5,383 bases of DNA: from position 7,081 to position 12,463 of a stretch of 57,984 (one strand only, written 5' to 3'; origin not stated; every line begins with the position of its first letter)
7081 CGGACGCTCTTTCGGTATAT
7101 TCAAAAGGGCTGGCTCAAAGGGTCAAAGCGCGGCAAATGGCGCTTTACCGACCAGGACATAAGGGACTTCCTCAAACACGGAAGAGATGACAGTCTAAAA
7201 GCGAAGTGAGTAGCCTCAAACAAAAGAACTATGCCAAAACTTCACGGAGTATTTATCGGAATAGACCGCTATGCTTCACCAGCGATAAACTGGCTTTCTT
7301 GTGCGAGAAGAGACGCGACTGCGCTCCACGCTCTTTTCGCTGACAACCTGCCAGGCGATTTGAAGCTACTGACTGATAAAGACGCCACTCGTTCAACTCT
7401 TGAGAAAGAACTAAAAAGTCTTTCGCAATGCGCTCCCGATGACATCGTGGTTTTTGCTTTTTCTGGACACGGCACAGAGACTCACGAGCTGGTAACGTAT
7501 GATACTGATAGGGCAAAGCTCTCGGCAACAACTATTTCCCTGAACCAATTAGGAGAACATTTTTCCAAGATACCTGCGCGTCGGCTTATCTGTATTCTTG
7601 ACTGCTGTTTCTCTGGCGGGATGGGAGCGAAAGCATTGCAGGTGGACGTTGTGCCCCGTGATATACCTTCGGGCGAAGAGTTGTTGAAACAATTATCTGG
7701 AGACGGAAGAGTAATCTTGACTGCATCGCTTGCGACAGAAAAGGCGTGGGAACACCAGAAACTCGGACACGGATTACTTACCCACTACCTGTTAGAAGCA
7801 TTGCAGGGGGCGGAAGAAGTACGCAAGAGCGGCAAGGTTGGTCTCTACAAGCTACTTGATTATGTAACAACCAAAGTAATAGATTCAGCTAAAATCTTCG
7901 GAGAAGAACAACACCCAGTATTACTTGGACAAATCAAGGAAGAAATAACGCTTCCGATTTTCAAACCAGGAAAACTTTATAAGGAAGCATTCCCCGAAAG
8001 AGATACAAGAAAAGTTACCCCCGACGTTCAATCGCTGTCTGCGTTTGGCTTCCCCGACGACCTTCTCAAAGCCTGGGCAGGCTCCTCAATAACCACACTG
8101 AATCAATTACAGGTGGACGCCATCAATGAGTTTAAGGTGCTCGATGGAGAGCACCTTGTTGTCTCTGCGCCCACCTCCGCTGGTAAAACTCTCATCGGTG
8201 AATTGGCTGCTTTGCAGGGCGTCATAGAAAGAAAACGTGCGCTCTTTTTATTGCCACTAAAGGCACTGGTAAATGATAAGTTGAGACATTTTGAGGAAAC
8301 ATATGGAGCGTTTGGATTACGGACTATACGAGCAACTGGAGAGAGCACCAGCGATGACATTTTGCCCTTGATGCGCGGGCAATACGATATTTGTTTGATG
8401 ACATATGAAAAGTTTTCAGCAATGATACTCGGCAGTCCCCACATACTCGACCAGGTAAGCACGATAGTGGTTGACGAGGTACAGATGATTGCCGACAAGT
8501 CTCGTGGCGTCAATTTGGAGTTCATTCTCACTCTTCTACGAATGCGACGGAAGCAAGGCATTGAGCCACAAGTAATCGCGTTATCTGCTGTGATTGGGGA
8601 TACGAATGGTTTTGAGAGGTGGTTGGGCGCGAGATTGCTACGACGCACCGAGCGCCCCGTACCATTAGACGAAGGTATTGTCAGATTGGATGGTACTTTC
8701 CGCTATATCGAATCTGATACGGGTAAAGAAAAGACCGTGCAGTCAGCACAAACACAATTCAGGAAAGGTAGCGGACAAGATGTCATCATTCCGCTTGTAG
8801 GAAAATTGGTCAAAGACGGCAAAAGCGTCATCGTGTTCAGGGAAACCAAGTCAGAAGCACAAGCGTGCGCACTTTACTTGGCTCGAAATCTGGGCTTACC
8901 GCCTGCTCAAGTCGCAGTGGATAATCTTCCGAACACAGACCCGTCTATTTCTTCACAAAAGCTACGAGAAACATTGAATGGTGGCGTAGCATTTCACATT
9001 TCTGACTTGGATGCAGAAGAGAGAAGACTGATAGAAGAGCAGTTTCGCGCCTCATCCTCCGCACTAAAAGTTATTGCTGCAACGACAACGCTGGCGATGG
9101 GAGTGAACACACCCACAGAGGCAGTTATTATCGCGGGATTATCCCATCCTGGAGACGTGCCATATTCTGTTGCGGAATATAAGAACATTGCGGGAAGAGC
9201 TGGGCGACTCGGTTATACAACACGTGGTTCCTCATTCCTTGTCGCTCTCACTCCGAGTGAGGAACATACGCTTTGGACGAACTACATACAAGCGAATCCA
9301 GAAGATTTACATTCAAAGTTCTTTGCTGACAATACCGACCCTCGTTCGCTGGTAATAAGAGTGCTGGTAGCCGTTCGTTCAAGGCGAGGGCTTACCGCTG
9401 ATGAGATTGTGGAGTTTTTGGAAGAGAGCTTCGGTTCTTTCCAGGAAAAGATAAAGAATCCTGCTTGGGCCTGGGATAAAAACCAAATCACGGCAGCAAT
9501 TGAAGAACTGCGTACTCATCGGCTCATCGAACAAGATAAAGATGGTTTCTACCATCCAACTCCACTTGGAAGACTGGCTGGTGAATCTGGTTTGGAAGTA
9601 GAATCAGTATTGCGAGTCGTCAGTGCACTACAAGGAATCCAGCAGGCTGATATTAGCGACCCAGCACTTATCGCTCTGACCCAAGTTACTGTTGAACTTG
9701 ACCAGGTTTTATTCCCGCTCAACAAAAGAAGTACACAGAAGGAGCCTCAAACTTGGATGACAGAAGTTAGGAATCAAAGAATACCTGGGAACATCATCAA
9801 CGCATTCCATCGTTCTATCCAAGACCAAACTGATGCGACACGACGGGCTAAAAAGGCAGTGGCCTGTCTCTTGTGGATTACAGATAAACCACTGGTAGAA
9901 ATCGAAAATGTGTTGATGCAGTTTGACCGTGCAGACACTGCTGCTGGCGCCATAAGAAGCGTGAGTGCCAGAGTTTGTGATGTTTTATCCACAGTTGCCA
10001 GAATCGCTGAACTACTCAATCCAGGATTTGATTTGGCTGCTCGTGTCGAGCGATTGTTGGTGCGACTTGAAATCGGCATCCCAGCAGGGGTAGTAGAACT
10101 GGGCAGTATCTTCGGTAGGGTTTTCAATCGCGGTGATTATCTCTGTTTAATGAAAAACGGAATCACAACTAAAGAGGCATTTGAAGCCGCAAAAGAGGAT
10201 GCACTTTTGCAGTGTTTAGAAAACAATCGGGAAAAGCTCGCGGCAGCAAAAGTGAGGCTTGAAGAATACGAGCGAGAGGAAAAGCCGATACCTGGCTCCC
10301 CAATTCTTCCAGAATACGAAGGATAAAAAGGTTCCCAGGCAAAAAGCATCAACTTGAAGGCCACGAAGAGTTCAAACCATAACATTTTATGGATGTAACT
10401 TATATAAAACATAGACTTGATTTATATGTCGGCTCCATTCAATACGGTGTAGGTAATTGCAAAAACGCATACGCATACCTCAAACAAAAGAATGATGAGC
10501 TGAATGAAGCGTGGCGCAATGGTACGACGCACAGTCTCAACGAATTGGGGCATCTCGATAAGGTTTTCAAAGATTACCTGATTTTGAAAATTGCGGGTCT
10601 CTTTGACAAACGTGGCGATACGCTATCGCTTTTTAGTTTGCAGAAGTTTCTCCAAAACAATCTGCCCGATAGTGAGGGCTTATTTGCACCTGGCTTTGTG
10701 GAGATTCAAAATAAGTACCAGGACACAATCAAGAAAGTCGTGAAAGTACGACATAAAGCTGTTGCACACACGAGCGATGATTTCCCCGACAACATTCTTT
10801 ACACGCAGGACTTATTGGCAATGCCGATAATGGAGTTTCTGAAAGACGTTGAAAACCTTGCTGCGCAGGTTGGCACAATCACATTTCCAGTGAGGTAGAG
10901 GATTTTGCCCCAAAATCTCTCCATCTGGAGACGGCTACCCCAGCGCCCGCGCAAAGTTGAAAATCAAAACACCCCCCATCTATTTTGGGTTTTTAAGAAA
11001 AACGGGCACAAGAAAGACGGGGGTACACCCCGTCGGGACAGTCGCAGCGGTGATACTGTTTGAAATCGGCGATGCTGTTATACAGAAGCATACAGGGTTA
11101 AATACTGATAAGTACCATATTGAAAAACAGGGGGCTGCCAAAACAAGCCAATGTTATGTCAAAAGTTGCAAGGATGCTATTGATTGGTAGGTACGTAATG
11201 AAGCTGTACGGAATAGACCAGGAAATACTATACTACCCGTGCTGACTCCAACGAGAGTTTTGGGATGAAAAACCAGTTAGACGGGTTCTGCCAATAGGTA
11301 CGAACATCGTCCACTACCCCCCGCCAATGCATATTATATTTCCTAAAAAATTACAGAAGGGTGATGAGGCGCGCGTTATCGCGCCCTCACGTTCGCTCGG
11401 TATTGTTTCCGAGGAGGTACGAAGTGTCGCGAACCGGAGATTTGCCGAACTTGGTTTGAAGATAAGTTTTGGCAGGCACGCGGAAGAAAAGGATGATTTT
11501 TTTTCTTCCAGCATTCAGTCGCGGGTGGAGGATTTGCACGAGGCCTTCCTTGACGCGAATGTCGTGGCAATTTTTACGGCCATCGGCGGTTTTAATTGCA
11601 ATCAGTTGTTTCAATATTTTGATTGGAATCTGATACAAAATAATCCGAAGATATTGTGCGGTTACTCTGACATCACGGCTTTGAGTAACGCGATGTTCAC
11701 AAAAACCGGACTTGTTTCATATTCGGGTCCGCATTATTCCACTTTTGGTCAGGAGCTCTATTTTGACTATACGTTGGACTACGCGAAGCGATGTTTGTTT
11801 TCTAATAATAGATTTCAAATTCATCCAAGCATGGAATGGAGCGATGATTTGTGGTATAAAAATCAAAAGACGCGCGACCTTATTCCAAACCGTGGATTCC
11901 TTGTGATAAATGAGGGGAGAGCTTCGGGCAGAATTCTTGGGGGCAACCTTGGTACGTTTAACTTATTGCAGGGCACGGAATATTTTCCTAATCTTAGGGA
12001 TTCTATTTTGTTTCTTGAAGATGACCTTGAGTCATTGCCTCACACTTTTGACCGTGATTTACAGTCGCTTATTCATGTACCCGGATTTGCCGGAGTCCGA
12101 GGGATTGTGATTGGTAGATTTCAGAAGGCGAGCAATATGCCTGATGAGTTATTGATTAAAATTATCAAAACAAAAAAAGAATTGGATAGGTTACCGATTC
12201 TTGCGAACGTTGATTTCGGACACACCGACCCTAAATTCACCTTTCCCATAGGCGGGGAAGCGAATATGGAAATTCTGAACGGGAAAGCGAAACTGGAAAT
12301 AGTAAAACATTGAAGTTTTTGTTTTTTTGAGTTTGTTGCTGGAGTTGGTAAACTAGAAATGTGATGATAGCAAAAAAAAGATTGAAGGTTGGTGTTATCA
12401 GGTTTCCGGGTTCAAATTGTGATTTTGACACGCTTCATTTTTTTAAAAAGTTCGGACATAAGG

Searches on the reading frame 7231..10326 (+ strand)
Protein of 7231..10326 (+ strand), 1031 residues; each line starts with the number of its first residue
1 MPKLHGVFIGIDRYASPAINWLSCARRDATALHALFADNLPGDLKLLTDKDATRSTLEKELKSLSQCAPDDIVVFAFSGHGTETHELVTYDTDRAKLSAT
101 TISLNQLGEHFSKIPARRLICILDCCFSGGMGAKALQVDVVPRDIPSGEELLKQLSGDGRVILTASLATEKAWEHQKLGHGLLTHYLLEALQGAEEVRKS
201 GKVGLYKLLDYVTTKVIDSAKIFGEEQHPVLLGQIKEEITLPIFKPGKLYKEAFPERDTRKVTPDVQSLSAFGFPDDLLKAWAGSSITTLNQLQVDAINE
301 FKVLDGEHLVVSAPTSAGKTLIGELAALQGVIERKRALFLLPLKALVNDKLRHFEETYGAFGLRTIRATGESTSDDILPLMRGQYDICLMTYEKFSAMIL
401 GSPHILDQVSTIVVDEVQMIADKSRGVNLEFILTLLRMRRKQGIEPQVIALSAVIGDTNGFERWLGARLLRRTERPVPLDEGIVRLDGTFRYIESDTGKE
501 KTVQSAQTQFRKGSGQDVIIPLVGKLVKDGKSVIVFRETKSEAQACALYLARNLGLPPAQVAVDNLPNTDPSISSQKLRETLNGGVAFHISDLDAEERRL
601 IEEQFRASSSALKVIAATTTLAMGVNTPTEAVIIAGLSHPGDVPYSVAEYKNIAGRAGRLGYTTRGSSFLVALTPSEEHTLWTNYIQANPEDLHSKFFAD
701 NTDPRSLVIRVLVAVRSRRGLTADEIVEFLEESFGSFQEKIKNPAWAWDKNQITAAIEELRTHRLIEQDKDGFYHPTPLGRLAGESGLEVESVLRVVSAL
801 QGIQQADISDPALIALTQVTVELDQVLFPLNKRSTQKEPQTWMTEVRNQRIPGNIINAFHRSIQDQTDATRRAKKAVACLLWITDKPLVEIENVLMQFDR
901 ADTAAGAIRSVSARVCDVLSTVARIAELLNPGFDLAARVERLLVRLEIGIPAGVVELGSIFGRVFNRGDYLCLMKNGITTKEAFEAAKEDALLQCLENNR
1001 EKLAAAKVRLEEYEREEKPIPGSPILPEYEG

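Call 88: search_protein_families(library=pfam, max_evalue=0.00001, proteins=[window:7231-10326:+])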
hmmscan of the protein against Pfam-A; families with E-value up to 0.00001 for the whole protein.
window:7231-10326:+ (1031 aa): 4 families
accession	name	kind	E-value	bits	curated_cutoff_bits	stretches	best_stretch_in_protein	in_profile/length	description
PF00270.35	DEAD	-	2.4e-25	89.6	26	1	292-455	2-160/167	DEAD/DEAH box helicase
PF00656.27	Peptidase_C14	-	2.3e-12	47.5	21.4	1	7-231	5-223/233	Caspase domain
PF00271.37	Helicase_C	-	5.8e-09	36.6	23.5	1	575-661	31-110/110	Helicase conserved C-terminal domain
PF04851.21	ResIII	-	2e-06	28.3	22.5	1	289-418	3-135/164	Type III restriction enzyme, res subunit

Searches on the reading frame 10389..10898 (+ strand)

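Call 87: search_protein_families(library=pfam, max_evalue=0.00001, proteins=[window:10389-10898:+])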
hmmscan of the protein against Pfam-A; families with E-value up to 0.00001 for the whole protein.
window:10389-10898:+ (169 aa): 1 family
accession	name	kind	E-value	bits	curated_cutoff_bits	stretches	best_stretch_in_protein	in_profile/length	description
PF18734.6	HEPN_AbiU2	-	9.2e-06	25.7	26.8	0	62-132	51-138/193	AbiU2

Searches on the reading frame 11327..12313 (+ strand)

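Call 87: search_protein_families(library=pfam, max_evalue=0.00001, proteins=[window:11327-12313:+])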
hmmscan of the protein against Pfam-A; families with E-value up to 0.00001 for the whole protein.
window:11327-12313:+ (328 aa): 2 families
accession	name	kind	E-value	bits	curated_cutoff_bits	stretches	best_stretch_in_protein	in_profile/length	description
PF02016.21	Peptidase_S66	-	3.1e-31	108.5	25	1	16-134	2-121/121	LD-carboxypeptidase N-terminal domain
PF17676.7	Peptidase_S66C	-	7.6e-29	101.2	23.7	1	200-313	1-119/120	LD-carboxypeptidase C-terminal domain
